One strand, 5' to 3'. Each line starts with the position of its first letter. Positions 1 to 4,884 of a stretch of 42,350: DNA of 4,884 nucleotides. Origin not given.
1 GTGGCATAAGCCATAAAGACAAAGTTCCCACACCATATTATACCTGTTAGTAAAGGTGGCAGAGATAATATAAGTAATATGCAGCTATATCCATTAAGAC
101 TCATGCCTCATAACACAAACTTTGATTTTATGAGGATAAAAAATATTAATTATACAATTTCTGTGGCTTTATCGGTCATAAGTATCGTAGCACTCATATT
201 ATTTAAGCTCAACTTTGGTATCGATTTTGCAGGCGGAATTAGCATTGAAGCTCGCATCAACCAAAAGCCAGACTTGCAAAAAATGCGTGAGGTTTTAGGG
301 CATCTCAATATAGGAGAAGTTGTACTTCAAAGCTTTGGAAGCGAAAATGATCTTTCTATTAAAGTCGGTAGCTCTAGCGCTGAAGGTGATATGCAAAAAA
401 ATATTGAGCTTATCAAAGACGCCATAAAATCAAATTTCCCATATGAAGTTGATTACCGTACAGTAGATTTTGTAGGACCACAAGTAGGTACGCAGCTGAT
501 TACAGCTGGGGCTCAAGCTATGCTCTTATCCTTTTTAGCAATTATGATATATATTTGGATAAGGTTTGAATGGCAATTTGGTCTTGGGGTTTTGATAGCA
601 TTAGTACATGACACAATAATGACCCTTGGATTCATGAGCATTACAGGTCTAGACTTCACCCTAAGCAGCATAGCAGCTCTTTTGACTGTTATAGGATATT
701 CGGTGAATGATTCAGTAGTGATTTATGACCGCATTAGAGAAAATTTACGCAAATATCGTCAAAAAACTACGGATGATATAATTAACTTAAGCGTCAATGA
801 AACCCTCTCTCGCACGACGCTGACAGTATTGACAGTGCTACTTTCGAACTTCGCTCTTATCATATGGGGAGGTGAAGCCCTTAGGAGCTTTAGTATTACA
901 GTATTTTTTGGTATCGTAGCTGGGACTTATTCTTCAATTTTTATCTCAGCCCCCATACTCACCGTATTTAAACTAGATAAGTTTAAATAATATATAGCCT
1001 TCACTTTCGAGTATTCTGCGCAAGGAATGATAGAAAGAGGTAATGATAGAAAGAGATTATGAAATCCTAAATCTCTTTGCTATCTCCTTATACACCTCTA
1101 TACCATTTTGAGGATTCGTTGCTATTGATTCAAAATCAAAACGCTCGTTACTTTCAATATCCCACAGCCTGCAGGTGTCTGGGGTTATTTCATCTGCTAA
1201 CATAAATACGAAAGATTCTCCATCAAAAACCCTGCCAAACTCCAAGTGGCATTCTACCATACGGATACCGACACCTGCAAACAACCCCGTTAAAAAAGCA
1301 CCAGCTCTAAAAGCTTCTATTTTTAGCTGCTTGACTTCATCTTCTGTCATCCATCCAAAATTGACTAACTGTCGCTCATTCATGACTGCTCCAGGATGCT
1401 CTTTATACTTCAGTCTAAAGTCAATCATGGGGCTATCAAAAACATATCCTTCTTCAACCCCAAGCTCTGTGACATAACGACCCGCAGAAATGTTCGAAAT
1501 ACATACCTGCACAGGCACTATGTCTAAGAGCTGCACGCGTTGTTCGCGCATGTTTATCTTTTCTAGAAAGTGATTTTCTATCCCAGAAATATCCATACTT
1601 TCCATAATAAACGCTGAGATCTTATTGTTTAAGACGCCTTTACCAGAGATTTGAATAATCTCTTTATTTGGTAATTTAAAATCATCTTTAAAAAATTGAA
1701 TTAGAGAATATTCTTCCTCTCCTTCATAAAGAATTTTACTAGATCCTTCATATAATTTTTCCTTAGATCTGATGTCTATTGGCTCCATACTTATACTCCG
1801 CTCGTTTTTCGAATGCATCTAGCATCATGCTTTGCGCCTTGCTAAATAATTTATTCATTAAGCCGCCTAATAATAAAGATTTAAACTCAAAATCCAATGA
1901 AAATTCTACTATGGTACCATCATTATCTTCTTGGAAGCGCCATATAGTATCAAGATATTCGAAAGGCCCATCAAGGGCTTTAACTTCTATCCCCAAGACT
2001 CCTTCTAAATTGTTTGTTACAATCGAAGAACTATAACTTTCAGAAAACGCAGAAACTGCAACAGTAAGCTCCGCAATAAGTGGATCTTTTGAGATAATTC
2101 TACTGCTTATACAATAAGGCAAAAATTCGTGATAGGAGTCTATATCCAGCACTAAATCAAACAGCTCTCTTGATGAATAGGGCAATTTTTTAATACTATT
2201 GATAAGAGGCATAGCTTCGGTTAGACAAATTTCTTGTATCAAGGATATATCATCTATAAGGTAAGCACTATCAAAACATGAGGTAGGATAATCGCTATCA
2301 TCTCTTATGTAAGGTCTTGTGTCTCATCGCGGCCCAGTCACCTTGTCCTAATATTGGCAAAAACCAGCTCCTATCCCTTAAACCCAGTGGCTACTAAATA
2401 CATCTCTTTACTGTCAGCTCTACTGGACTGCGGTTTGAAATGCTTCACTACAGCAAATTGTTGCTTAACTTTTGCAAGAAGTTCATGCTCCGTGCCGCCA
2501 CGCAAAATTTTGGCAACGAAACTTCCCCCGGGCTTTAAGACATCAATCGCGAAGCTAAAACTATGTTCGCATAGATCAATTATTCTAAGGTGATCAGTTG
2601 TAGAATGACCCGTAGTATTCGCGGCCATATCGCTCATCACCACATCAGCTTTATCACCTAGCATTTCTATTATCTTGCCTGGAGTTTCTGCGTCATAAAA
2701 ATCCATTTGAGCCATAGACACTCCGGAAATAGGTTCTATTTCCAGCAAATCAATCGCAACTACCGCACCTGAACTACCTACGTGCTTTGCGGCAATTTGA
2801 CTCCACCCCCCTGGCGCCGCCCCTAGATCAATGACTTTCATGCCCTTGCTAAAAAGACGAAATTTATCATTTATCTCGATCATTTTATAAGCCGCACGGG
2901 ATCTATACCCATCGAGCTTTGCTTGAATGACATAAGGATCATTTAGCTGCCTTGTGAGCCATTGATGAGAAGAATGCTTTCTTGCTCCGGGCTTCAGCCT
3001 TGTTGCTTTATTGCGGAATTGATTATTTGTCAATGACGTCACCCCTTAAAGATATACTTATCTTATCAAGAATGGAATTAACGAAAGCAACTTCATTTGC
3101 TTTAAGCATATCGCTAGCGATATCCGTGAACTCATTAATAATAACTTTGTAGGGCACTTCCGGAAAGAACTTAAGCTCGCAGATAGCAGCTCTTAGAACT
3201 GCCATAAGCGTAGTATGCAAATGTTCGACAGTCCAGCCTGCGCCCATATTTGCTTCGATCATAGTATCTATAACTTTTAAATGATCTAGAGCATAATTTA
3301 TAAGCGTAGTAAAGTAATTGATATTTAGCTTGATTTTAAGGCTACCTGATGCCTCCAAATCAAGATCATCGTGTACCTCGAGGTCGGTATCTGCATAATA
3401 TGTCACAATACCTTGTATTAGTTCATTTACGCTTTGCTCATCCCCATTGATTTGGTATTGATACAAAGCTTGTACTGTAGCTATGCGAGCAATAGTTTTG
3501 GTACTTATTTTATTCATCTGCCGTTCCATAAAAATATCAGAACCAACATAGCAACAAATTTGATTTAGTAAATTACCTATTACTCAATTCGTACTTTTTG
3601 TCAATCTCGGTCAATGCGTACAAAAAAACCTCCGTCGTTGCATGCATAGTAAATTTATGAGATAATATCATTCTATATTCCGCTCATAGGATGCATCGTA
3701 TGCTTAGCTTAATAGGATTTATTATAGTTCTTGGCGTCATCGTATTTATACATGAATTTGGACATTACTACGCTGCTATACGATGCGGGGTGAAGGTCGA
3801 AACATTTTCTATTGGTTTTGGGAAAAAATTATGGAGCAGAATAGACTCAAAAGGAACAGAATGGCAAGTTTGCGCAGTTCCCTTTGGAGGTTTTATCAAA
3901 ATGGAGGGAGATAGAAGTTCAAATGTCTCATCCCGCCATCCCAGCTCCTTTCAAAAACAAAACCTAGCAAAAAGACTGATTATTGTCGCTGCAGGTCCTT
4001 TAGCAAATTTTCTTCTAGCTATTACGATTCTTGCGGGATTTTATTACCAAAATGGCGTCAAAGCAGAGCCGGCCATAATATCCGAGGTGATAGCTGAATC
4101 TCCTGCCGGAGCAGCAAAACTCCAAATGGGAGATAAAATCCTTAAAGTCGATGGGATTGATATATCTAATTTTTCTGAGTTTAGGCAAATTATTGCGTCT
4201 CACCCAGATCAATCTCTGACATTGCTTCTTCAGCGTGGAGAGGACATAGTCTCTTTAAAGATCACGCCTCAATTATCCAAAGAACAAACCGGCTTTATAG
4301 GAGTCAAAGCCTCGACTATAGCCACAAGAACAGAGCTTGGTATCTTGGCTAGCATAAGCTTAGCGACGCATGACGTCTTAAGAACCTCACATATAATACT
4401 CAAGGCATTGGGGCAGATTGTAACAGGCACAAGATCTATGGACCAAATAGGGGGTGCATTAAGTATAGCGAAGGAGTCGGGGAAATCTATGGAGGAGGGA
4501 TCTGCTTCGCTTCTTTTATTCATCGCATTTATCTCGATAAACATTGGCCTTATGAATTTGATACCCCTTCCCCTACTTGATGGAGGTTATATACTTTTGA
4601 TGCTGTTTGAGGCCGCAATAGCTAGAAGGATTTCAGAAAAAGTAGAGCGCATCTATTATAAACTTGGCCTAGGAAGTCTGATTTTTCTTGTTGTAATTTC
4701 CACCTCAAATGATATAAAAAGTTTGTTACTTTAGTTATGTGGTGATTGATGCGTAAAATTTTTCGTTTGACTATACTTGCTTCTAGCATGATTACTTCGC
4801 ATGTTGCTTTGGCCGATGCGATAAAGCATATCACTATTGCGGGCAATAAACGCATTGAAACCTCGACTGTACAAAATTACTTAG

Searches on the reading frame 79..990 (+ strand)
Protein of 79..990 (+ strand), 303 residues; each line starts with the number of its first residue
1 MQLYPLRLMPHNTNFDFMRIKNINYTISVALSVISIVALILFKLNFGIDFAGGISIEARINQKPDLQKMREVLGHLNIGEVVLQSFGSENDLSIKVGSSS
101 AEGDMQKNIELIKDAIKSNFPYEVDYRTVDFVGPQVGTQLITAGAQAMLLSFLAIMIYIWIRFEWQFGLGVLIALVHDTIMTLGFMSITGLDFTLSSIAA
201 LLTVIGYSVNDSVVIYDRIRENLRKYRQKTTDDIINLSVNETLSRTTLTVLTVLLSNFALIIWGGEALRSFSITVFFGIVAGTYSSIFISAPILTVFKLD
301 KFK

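Call 17: search_protein_families(library=pfam, proteins=[window:79-990:+], max_evalue=0.001)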
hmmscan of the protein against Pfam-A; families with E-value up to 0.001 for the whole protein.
window:79-990:+ (303 aa): 3 families
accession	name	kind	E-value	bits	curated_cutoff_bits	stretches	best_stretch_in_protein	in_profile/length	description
PF02355.23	SecD_SecF_C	-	7.2e-68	228.2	20.5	1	113-298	3-187/189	Protein export membrane protein SecD/SecF, C-terminal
PF07549.19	Sec_GG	-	1.3e-05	25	20.3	1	38-61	2-25/28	SecD/SecF GG Motif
PF00873.25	ACR_tran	-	4.2e-05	21.9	28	1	107-289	301-481/1021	AcrB/AcrD/AcrF family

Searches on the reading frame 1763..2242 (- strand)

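Call 17: search_protein_families(library=pfam, proteins=[window:1763-2242:-], max_evalue=0.001)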
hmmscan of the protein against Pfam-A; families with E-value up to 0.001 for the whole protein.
window:1763-2242:- (159 aa): 2 families
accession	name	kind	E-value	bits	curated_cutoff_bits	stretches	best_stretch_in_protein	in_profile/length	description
PF03364.25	Polyketide_cyc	-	3.5e-25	89.1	23.4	1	21-145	2-126/126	Polyketide cyclase / dehydrase and lipid transport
PF10604.15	Polyketide_cyc2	-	3.9e-07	30.9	27.4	1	25-149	15-142/142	Polyketide cyclase / dehydrase and lipid transport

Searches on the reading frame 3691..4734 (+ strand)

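Call 4: search_protein_families(library=pfam, proteins=[window:3691-4734:+], max_evalue=0.1)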
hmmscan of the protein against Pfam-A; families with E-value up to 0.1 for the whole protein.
window:3691-4734:+ (347 aa): 6 families
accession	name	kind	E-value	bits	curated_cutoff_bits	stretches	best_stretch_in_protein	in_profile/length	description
PF02163.28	Peptidase_M50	-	1.4e-66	224.4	27.2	1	10-332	2-220/221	Peptidase family M50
PF17820.7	PDZ_6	-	5.6e-13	48.9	27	1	129-182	1-54/54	PDZ domain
PF00595.29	PDZ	-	2.5e-09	37.8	23.2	1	116-180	13-80/81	PDZ domain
PF13180.12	PDZ_2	-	1.9e-07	31.7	27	1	128-191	14-78/80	PDZ domain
PF13398.12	Peptidase_M50B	-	0.017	15.3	26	1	16-42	23-49/201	Peptidase M50B-like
PF04495.20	GRASP55_65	-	0.031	15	27.7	1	130-206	47-126/138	GRASP55/65 PDZ-like domain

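Call 5: search_protein_families(library=ncbifam, proteins=[window:3691-4734:+], max_evalue=0.1)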
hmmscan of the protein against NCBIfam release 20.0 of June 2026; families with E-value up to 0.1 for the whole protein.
window:3691-4734:+ (347 aa): 17 families
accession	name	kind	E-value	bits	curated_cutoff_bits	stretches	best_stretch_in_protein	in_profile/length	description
TIGR00054.1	TIGR00054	equivalog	4.3e-81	272.9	147.55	2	128-346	204-420/421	RIP metalloprotease RseP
NF008046.0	PRK10779.1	equivalog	8.5e-75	252.5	477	2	4-142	5-143/450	sigma E protease regulator RseP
TIGR02860.1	spore_IV_B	equivalog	6.9e-09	35.2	305.25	1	136-202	123-189/402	SpoIVB peptidase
TIGR02037.1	degP_htrA_DO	subfamily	1.3e-08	34.3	416.2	1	124-199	257-333/434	Do family serine endopeptidase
NF041521.1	HhoA_HhoB_HtrA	equivalog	1.4e-06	27.8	450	1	127-194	264-332/335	HhoA/HhoB/HtrA family serine endopeptidase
NF041199.1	trx7_PDZ_seleno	equivalog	2.3e-05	23.5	300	1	128-194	205-273/390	Trx7/PDZ domain-containing (seleno)protein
NF040960.1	MamE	equivalog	5.4e-05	21.9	800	1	128-193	469-535/659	magnetosome formation protease MamE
NF007526.1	PRK10139.1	equivalog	9.6e-05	21.2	756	1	127-197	292-363/456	serine endoprotease DegQ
NF008189.1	PRK10942.1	equivalog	0.00011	20.9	720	1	128-198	315-386/477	serine endoprotease DegP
NF047968.1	SerProtHtrA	equivalog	0.00015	21.3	470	1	128-192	291-356/357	serine protease HtrA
TIGR02038.1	protease_degS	equivalog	0.00034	19.9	422.95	1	128-192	280-345/351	outer membrane-stress sensor serine endopeptidase DegS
NF045589.1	Cterm_S41_CtpB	exception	0.00045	19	633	1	126-185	130-191/416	carboxyl-terminal processing protease CtpB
TIGR00225.1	prc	subfamily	0.0005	19.2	218.6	1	127-191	63-131/335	C-terminal processing peptidase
NF041824.1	daptide_HExxH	equivalog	0.00065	18.9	300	1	255-304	235-281/379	daptide biosynthesis intramembrane metalloprotease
NF051464.1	tail_spec_CT441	exception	0.00097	18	700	1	128-225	260-360/645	tail-specific protease Tsp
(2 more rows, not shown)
